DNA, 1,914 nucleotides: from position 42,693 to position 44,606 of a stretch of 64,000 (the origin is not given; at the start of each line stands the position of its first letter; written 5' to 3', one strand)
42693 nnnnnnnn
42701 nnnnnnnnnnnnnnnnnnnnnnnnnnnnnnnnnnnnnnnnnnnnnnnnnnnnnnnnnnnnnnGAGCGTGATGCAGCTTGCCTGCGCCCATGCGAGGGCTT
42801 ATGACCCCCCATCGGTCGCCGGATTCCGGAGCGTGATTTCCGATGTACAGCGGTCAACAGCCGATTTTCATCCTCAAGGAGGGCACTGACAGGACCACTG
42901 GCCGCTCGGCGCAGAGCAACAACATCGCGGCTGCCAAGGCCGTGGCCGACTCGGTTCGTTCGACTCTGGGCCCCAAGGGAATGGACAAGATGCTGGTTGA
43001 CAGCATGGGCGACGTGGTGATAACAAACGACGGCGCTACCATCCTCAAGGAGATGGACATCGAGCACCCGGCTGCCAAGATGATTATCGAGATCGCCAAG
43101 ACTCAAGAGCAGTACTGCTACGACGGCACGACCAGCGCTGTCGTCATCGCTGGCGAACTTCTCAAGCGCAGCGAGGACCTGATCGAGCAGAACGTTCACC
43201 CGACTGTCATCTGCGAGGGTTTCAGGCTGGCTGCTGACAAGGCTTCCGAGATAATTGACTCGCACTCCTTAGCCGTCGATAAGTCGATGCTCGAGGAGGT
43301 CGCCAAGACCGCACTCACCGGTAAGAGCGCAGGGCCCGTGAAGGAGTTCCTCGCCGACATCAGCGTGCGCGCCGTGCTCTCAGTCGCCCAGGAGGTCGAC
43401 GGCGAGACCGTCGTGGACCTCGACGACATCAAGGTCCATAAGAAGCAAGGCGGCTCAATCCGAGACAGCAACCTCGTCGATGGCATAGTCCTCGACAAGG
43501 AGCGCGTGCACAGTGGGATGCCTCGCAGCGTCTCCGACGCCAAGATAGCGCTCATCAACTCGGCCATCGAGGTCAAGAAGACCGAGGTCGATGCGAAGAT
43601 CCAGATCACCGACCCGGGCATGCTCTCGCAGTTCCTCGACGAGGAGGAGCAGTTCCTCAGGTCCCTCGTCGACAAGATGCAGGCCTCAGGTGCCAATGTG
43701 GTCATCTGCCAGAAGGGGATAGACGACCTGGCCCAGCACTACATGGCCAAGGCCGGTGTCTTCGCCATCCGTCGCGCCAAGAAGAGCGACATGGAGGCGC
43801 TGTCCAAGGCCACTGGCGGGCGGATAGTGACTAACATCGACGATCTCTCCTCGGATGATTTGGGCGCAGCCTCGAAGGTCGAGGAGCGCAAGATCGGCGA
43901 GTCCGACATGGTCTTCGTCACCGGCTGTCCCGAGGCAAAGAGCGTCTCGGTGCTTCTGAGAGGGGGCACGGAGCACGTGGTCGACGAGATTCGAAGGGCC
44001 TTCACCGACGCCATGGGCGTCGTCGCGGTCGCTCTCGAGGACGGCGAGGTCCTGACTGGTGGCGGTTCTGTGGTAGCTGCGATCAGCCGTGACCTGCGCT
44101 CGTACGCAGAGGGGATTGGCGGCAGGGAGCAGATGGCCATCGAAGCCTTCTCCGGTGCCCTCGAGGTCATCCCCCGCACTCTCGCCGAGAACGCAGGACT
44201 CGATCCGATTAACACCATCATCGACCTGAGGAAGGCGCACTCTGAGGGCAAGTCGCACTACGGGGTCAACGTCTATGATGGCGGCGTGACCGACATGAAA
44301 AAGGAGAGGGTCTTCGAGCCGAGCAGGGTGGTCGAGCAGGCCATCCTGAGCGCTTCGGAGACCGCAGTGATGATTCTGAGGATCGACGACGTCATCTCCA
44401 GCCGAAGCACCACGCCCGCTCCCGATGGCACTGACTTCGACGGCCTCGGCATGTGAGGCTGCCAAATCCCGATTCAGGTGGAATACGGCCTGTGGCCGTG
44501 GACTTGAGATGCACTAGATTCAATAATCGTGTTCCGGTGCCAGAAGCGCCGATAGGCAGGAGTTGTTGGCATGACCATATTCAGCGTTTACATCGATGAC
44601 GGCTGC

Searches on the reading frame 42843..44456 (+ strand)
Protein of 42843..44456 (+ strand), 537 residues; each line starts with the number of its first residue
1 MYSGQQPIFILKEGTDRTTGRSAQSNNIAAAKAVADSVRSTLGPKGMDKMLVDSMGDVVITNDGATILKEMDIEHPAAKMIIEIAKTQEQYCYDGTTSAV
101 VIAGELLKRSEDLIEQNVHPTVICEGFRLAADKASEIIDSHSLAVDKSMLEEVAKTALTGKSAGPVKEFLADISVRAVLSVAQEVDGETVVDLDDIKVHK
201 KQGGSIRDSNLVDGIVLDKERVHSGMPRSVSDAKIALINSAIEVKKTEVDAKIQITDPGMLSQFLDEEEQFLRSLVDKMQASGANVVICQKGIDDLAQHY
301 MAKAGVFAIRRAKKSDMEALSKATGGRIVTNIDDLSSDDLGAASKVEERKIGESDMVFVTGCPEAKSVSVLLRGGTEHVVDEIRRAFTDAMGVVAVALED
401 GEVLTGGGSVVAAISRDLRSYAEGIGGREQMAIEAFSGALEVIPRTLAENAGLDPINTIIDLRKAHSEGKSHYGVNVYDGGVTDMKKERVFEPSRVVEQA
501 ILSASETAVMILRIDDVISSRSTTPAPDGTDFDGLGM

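Call 8: search_protein_families(library=pfam, proteins=[window:42843-44456:+], max_evalue=0.00001)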
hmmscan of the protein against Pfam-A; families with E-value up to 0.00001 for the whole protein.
window:42843-44456:+ (537 aa): 1 family
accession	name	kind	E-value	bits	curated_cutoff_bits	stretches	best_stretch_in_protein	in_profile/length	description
PF00118.29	Cpn60_TCP1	-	2.8e-180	600.6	34.3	1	34-520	1-488/490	TCP-1/cpn60 chaperonin family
